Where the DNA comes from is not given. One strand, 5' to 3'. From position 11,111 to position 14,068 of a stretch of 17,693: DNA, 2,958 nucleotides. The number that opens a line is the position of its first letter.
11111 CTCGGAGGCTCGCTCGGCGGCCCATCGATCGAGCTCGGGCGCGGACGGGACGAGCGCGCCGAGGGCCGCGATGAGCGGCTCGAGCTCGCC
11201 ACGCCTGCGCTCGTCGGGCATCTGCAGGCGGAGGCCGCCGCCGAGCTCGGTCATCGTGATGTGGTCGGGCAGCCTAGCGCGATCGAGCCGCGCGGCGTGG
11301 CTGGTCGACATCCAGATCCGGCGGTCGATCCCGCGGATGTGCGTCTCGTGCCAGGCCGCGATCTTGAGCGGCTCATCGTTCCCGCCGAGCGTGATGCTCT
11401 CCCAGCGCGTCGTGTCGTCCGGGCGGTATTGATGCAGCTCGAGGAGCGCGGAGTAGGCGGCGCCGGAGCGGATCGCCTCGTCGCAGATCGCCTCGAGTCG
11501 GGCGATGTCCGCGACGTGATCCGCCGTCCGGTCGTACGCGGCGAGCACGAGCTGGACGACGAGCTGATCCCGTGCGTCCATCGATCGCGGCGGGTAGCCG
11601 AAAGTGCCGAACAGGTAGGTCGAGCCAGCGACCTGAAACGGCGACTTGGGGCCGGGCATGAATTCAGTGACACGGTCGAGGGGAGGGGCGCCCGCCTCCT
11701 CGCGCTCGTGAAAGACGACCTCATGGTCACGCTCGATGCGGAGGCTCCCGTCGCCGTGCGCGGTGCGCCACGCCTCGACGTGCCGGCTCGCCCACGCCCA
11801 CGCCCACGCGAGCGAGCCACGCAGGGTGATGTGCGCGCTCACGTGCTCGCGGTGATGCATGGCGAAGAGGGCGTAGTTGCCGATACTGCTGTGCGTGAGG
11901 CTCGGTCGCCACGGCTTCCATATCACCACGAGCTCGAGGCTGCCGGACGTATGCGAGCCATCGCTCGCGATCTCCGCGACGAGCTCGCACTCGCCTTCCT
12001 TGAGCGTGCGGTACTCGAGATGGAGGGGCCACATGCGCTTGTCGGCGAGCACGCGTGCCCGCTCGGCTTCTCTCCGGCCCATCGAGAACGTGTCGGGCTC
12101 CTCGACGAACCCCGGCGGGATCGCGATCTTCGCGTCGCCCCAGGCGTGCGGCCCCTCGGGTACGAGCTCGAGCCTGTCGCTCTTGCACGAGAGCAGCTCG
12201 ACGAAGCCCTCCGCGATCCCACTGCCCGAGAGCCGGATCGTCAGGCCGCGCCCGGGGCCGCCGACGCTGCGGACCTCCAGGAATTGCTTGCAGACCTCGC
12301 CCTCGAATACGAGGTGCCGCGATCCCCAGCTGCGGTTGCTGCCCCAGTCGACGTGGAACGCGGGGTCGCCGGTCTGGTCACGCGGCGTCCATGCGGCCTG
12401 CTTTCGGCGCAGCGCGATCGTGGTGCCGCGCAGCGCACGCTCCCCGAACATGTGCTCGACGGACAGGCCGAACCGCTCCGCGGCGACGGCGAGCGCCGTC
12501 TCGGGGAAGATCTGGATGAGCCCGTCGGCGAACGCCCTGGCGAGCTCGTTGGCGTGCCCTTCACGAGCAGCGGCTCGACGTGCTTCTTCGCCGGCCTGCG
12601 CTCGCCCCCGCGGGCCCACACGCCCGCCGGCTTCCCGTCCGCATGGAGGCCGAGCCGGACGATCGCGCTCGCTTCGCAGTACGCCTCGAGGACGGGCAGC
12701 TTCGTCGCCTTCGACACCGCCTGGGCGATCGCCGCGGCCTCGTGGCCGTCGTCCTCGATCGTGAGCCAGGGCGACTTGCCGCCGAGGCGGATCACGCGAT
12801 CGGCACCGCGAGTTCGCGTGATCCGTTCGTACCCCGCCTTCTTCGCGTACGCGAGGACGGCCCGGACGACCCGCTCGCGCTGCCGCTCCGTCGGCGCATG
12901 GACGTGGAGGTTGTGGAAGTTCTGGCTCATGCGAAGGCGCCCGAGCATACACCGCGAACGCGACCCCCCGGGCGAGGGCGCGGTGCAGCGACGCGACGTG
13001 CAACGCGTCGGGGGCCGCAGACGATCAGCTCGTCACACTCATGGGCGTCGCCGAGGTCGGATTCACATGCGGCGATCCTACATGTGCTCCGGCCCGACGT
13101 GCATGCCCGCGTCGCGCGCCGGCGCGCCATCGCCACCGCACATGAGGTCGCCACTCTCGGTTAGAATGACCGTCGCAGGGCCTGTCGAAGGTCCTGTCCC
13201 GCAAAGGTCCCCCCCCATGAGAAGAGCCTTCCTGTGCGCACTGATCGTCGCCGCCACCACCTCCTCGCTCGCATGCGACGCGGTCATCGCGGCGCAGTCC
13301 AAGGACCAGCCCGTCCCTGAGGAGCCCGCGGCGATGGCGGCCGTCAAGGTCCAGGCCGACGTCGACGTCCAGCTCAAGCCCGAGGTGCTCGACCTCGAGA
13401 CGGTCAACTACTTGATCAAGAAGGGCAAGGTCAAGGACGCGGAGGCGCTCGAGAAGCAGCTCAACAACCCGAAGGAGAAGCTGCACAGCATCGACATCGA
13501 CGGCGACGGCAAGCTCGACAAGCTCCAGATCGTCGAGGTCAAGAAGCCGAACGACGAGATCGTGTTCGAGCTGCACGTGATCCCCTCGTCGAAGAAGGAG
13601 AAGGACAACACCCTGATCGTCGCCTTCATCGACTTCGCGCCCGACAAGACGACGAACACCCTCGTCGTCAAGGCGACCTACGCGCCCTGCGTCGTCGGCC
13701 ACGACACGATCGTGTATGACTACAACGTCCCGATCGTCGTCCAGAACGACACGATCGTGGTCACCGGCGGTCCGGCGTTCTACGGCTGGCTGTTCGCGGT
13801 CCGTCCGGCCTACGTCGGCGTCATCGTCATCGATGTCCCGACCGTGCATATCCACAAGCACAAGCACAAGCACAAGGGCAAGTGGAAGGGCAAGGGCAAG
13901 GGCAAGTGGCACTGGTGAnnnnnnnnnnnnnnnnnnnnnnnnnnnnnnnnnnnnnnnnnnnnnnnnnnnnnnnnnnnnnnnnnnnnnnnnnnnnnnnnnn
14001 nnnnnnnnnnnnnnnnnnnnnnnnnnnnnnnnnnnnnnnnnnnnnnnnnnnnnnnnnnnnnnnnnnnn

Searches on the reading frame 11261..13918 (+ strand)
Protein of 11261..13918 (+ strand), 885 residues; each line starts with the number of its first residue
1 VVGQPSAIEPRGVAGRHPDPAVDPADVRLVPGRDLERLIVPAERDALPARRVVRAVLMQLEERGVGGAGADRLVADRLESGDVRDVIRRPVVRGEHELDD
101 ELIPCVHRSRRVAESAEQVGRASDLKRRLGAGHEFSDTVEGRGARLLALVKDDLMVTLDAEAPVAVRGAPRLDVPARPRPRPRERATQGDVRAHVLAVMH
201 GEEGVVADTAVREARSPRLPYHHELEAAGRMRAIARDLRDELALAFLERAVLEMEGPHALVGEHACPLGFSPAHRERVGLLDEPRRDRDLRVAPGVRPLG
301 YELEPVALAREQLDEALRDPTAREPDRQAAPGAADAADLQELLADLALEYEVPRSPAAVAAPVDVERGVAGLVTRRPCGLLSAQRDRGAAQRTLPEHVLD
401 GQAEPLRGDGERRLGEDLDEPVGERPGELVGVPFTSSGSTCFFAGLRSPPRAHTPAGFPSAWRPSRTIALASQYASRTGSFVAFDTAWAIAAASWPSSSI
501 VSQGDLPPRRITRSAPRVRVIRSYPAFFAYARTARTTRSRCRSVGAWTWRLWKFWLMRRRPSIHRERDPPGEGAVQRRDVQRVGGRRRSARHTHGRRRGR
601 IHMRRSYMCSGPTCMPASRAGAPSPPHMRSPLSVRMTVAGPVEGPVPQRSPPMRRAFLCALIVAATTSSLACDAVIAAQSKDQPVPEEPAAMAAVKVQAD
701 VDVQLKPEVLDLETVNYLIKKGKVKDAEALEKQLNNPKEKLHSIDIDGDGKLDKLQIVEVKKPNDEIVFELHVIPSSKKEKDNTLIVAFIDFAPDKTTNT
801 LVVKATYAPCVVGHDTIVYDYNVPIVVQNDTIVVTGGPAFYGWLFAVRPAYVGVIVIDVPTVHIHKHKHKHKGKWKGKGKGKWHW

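Call 7: search_protein_families(library=pfam, proteins=[window:11261-13918:+], max_evalue=10)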
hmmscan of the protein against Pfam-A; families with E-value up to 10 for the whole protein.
window:11261-13918:+ (885 aa): 1 family
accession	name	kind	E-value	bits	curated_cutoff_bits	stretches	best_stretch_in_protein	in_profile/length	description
PF00404.24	Dockerin_1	-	0.11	13.1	22.9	1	726-762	14-54/57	Dockerin type I domain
